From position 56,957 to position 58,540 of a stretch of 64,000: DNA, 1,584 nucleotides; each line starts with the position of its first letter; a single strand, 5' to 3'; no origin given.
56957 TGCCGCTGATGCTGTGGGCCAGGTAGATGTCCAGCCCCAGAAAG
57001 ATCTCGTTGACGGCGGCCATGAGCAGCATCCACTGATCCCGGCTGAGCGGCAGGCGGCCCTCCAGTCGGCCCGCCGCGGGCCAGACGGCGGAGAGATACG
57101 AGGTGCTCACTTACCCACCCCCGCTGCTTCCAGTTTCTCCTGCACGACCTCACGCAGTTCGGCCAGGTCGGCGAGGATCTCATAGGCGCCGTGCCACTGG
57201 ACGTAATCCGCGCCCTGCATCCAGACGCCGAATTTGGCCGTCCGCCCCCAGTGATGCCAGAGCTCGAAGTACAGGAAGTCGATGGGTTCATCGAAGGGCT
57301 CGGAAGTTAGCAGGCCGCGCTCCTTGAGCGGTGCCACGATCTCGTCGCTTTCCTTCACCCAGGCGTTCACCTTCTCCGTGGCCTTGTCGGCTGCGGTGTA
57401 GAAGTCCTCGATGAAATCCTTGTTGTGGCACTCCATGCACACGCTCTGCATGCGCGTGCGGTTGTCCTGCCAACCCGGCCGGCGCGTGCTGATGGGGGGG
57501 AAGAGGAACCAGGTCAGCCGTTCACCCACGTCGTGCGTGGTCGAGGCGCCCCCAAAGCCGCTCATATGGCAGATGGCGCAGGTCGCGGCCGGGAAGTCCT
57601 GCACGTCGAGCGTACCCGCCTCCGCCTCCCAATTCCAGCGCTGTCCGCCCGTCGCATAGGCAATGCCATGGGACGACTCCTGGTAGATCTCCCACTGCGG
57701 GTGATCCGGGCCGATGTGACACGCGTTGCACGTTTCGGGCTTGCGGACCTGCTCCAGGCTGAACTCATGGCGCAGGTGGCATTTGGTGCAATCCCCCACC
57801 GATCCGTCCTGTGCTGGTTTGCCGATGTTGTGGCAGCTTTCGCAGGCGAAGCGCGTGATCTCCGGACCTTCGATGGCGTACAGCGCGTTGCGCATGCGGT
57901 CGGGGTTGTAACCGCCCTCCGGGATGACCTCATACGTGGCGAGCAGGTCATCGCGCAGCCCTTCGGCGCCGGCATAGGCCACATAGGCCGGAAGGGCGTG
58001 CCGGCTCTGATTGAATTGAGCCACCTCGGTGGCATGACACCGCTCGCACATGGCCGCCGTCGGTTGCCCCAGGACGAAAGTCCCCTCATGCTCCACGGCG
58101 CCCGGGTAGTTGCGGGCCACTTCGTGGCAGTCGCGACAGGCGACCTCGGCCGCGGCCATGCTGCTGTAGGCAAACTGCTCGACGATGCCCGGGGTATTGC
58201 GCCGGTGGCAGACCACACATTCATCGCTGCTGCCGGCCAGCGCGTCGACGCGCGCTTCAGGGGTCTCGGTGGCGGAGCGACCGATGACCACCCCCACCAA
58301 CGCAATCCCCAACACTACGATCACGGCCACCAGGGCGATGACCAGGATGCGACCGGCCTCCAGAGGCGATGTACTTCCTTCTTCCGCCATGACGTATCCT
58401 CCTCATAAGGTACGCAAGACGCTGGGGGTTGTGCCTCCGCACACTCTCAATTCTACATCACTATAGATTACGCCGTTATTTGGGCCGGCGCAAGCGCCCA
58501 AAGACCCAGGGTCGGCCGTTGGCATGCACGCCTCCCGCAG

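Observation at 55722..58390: HAO-like octaheme cytochrome coupled to a heme-c-free, four-histidine membrane protein instead of a NapC/NrfH-type partner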

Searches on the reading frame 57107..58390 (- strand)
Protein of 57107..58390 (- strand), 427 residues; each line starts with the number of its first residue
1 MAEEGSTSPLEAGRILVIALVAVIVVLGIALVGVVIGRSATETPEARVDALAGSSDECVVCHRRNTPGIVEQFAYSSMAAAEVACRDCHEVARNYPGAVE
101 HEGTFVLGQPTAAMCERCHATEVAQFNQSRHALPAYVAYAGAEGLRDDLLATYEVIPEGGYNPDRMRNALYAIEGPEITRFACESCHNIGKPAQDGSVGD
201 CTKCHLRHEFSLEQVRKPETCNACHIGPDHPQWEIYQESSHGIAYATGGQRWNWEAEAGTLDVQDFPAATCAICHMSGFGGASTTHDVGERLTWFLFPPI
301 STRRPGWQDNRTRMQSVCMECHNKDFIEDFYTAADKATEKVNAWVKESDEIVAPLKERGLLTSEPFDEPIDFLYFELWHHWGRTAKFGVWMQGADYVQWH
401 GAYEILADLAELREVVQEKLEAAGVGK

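Call 4: search_protein_families(library=pfam, proteins=[window:57107-58390:-], max_evalue=1)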
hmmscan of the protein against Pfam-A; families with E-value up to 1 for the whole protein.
window:57107-58390:- (427 aa): 7 families
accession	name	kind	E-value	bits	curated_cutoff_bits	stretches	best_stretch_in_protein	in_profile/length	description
PF13447.11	Multi-haem_cyto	-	4.2e-32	111.9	21.9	1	82-364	2-264/269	Seven times multi-haem cytochrome CxxCH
PF14522.11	Cytochrome_C7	-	1.8e-10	40.9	24.8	3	54-119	12-66/67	Cytochrome c7 and related cytochrome c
PF13435.11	Cytochrome_C554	-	2.3e-06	28.9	20.8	2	220-282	1-62/84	Cytochrome c554 and c-prime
PF09699.15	Paired_CXXCH_1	-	4.9e-06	26.6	20.6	2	81-122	5-39/41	Doubled CXXCH motif (Paired_CXXCH_1)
PF14537.11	Cytochrom_c3_2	-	0.00033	21.5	25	2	55-119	26-78/79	Cytochrome c3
PF03264.19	Cytochrom_NNT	-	0.13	12.4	24.1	1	25-90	7-73/174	NapC/NirT cytochrome c family, N-terminal region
PF22678.1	Cytochrom_c_NrfB-like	-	0.26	12.2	27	1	52-92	30-68/89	Cytochrome c-type protein NrfB-like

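Call 5: search_protein_families(library=ncbifam, proteins=[window:57107-58390:-], max_evalue=1)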
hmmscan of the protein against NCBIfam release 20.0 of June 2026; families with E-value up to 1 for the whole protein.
window:57107-58390:- (427 aa): 12 families
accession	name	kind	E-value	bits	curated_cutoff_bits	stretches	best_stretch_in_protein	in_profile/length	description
NF052343.1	hydrazine_HDH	equivalog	1.5e-25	89.6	900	2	171-378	202-400/564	hydrazine dehydrogenase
TIGR03508.1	decahem_SO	subfamily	2.4e-09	37.1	192.2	2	54-131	69-137/258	DmsE family decaheme c-type cytochrome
NF041028.1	decahem_GSU2203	exception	8.2e-09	35.1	325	2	55-131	101-167/317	GSU2203 family decaheme c-type cytochrome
NF049875.1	NetB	exception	8.5e-07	29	380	1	27-206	15-188/211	Nrf-like electron transfer protein NetB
TIGR03153.1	cytochr_NrfH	equivalog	0.00067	19.7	134.2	1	45-89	18-59/138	cytochrome c nitrite reductase small subunit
NF041198.1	UshA_like_PCGU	equivalog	0.0051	15.4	275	1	57-123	444-512/519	UshA-like (seleno)protein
NF051431.1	Rv0361_Cterm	subfamily_domain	0.049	13.8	37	1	16-52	5-43/140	Rv0361 family membrane protein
NF043011.1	CytC7_Geobact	equivalog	0.13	12.8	120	1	54-96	43-81/89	cytochrome c7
NF038168.1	phazolicin_TOMM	subfamily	0.15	12.2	33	0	267-283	26-42/54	phazolicin family TOMM bacteriocin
NF045713.1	CxxCH_16_HmcA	equivalog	0.15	10.6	400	1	52-125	73-239/541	sulfate respiration complex hexadecaheme cytochrome HmcA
NF047727.1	4hemeCytCCctA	equivalog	0.71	10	180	1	181-205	38-64/109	tetraheme c-type cytochrome CctA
NF007906.0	PRK10617.1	equivalog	0.77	9.6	349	0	31-91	34-93/200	cytochrome c-type protein NapC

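Call 7: search_solved_structures(query=window:57107-58390:-, max_evalue=1, show_alignments=2)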
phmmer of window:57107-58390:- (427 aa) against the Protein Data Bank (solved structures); distinct sequences matched with E-value up to 1: 13.
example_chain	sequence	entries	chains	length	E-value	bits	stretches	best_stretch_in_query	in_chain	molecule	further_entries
4qo5_A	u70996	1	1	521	2.5e-32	115.4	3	184-291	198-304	Hypothetical multiheme protein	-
1fgj_A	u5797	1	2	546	5.4e-27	97.8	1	81-369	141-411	HYDROXYLAMINE OXIDOREDUCTASE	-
4fas_A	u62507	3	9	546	8.1e-27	97.2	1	81-369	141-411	Hydroxylamine oxidoreductase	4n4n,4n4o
6m0p_A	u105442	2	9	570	9.4e-27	97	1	81-369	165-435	Aerobic hydroxylamine oxidoreductase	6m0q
6hif_G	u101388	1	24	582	9.5e-20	73.9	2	171-378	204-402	Hydrazine dehydrogenase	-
4n4j_A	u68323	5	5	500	2.5e-18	69.3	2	183-336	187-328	hydroxylamine oxidoreductase | Similar to hydroxylamine oxidoreductase hao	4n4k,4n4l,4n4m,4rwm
6h5l_A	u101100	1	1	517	1.4e-15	60.2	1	198-281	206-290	Similar to hydroxylamine oxidoreductase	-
6t5e_A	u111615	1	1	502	3.1e-14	55.8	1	183-339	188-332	Hydroxylamine oxidoreductase-like protein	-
7onc_A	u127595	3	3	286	0.027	16.4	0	289-306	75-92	SAKe6BE | S6BE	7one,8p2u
7ong_A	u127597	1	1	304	0.14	14.1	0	289-306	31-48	SAKe6BE-L1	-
7onh_A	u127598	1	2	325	0.36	12.7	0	289-306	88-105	SAKe6BE-L3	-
1m1p_A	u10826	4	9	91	0.46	12.4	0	182-223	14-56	Small tetraheme cytochrome c | Periplasmic tetraheme cytochrome c CctA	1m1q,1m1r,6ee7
1oah_A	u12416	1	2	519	0.72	11.7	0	71-130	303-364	CYTOCHROME C NITRITE REDUCTASE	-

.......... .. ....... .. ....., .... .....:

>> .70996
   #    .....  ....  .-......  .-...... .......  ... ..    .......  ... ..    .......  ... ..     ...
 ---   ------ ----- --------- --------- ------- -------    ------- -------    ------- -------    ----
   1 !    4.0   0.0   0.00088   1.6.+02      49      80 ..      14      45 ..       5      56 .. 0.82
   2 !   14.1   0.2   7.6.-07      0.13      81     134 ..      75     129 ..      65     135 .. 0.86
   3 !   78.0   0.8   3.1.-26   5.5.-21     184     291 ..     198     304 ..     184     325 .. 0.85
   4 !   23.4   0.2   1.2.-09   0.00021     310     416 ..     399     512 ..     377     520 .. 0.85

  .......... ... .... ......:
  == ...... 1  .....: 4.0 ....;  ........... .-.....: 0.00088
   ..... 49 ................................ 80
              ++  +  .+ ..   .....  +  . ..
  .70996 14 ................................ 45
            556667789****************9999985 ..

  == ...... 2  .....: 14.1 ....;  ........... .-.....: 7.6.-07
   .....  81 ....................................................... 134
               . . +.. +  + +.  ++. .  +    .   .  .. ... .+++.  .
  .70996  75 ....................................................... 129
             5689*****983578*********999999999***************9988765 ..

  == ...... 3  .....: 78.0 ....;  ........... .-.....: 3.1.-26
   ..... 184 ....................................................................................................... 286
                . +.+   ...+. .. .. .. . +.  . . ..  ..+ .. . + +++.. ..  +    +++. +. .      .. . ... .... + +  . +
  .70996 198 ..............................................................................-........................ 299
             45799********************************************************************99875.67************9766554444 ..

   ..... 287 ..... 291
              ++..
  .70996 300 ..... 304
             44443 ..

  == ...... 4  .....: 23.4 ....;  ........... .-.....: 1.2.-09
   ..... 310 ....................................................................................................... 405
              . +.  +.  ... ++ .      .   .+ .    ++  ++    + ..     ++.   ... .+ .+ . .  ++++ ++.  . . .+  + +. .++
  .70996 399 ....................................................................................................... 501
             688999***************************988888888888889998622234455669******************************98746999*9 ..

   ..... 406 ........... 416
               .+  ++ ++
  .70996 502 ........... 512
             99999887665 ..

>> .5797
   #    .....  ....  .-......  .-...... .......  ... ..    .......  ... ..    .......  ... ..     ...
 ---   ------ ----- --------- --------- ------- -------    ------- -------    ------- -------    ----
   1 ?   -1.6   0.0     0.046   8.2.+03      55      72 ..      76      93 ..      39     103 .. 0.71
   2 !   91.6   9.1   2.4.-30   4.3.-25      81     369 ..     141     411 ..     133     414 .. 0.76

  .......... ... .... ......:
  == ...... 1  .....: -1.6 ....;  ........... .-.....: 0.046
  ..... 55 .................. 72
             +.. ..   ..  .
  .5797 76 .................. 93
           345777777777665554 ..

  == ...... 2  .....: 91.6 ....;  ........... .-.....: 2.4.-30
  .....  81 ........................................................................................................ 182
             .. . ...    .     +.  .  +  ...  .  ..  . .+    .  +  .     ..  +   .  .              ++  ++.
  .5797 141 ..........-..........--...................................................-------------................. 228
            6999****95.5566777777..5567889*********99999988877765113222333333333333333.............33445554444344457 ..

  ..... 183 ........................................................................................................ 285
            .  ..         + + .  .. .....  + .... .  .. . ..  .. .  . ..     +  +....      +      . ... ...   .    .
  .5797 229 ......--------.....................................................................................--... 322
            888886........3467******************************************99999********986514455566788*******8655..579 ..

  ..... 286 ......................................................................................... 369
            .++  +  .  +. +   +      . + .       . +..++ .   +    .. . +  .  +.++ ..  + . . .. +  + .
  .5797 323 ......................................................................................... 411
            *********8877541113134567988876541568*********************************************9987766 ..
